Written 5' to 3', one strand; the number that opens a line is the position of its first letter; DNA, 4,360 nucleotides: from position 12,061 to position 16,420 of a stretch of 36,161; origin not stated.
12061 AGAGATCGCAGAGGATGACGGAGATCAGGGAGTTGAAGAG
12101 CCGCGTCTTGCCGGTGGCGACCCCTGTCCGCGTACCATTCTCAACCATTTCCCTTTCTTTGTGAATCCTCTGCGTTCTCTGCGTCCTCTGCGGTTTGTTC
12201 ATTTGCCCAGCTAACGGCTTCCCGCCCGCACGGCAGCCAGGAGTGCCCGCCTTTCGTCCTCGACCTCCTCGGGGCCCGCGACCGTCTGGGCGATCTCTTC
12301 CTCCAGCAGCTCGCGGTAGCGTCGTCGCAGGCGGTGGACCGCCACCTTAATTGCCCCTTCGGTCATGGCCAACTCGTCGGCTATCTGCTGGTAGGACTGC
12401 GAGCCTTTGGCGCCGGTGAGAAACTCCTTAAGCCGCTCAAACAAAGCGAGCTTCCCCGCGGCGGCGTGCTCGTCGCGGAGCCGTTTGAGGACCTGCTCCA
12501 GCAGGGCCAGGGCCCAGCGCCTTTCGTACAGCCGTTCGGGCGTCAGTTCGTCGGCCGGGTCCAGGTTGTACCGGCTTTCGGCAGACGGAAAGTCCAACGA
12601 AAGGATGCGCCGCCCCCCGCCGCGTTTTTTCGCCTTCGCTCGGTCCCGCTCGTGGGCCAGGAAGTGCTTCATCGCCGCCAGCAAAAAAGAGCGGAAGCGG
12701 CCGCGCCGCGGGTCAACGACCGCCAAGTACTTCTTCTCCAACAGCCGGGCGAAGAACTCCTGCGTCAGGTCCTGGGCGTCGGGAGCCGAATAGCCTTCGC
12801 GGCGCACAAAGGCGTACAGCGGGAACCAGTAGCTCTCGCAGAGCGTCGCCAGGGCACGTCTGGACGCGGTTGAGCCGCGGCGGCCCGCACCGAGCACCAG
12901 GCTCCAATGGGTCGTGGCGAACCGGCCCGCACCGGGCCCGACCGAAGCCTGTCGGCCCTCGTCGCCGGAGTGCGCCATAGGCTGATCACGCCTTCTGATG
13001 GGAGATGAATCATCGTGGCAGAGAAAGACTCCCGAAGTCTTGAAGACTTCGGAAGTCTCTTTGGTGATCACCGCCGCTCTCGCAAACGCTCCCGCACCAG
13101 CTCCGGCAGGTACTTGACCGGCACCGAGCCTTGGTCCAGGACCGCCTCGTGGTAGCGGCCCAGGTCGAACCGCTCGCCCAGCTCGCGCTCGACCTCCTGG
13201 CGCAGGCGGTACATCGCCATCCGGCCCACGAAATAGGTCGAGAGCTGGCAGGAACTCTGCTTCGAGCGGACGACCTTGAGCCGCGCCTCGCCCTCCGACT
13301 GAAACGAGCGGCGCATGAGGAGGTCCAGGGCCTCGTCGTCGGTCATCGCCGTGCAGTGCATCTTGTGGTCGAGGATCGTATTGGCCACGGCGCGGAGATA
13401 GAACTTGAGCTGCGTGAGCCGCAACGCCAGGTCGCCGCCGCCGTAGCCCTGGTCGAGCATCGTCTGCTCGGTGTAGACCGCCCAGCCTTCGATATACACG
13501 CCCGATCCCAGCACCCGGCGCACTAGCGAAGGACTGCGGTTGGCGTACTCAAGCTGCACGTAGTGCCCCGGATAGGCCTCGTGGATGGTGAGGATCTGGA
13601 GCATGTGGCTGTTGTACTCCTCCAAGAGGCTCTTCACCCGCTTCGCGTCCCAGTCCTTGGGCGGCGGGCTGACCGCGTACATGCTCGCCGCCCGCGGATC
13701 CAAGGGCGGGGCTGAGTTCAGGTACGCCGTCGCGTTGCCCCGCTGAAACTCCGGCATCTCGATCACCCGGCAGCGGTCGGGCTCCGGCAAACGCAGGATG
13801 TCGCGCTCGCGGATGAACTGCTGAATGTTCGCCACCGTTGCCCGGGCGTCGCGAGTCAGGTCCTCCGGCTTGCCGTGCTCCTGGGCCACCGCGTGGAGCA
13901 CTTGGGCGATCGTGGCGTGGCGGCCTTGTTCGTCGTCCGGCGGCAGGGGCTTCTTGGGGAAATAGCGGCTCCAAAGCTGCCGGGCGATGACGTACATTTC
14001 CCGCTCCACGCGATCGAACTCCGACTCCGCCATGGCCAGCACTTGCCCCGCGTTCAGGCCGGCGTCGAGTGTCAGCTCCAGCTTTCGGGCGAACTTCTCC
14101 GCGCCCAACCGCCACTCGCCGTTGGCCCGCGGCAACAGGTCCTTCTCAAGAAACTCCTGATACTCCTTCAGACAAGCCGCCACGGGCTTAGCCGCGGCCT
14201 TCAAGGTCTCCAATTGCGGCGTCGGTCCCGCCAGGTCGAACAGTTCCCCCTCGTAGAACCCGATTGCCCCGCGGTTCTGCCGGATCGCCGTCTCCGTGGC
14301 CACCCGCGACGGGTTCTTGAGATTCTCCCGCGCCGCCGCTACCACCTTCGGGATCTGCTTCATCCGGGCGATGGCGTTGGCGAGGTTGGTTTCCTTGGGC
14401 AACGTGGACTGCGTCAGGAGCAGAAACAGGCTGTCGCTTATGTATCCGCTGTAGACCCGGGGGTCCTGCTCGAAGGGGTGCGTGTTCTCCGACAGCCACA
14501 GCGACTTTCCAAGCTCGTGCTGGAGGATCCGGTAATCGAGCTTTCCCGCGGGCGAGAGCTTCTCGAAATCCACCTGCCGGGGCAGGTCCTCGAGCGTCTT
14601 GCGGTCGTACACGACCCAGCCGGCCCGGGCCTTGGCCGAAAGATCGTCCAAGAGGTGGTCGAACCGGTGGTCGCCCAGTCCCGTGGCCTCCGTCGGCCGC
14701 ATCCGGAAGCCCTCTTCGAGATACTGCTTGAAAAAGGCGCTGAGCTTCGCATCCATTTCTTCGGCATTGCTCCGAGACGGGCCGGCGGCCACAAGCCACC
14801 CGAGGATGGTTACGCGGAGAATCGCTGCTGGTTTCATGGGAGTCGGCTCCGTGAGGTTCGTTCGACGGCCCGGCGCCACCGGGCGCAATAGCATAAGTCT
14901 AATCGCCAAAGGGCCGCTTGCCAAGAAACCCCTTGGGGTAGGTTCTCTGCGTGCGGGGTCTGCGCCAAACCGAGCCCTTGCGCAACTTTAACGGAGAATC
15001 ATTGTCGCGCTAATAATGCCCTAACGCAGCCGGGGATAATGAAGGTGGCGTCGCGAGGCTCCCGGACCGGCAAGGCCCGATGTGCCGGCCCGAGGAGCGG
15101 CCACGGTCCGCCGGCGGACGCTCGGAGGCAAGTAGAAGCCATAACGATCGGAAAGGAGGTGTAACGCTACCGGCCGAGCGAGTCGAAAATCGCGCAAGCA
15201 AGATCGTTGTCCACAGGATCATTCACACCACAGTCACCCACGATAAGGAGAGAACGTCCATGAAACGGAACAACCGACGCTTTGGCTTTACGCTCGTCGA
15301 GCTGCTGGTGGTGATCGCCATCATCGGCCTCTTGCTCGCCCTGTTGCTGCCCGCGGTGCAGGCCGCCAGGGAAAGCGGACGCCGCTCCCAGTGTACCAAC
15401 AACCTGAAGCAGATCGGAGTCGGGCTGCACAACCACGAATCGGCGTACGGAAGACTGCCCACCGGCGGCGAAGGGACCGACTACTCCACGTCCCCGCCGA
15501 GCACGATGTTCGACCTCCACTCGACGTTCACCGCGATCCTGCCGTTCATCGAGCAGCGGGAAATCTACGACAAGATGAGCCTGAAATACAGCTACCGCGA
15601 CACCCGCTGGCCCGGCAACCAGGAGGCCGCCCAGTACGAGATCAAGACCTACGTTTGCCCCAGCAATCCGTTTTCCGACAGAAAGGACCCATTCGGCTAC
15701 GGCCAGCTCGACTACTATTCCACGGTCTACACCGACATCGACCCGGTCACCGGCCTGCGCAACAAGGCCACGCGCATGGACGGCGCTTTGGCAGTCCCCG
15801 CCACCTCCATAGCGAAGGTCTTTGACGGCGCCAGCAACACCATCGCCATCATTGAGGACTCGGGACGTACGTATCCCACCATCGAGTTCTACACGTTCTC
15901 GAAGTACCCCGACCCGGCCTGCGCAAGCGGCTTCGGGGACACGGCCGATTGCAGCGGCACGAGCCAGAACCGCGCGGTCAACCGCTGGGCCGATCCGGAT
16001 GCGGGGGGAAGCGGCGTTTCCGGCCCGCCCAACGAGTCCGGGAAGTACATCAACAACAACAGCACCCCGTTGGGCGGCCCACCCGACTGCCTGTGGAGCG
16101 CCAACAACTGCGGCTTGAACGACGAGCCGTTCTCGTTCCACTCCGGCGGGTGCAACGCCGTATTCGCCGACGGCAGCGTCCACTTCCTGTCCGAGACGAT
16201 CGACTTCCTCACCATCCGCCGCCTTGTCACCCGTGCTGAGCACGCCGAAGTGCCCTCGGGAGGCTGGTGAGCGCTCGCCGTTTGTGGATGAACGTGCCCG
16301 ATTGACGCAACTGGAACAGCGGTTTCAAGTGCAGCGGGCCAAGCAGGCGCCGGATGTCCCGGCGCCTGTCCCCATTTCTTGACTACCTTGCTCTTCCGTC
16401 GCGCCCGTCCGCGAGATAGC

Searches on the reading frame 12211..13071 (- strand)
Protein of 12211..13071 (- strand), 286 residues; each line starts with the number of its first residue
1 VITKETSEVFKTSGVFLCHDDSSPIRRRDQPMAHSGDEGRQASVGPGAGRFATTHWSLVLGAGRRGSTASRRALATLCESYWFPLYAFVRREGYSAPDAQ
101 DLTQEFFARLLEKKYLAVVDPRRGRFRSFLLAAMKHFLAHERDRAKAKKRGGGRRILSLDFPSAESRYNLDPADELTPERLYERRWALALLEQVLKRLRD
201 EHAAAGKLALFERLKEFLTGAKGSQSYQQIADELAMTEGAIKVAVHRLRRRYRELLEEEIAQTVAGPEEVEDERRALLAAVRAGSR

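Call 12: search_protein_families(library=pfam, proteins=[window:12211-13071:-])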
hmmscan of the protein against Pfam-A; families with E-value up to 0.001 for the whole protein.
window:12211-13071:- (286 aa): 2 families
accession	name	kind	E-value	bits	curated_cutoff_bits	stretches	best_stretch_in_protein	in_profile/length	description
PF08281.18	Sigma70_r4_2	-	0.00041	20.4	25.7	0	226-251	28-53/54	Sigma-70, region 4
PF04542.20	Sigma70_r2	-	0.00051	20.2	24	1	85-136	9-59/71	Sigma-70 region 2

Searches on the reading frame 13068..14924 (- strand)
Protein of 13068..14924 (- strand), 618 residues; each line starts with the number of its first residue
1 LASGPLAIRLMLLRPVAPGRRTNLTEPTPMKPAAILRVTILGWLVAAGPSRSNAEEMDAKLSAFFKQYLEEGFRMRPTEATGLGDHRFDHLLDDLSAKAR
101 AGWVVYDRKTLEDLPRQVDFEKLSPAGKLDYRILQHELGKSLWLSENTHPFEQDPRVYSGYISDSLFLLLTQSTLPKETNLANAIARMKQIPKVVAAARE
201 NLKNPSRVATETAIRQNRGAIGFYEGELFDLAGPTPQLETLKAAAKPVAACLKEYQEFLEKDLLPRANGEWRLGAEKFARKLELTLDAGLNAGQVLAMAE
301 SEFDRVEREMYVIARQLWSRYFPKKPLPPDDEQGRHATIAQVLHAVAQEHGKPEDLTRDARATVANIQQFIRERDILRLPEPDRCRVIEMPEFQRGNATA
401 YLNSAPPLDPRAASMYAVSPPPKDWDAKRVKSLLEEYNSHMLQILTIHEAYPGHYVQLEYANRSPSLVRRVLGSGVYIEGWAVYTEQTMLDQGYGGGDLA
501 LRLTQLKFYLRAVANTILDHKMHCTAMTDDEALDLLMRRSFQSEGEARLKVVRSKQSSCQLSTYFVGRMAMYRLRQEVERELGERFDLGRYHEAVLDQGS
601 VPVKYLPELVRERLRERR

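Call 12: search_protein_families(library=pfam, proteins=[window:13068-14924:-])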
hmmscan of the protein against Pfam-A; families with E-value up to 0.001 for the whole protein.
window:13068-14924:- (618 aa): 1 family
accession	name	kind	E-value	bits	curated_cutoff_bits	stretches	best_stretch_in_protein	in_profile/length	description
PF05960.17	DUF885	-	5.8e-106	356.6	32.4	1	77-610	1-532/532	Bacterial protein of unknown function (DUF885)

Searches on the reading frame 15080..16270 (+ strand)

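Call 12: search_protein_families(library=pfam, proteins=[window:15080-16270:+])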
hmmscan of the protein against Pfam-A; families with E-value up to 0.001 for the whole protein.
window:15080-16270:+ (396 aa): 2 families
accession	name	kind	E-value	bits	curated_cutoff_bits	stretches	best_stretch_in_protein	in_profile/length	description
PF07596.16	SBP_bac_10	-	3.6e-47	162.1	23.3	1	94-376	1-267/268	Protein of unknown function (DUF1559)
PF07963.17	N_methyl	-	7.1e-08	32.2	21.2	1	65-90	2-27/27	Prokaryotic N-terminal methylation motif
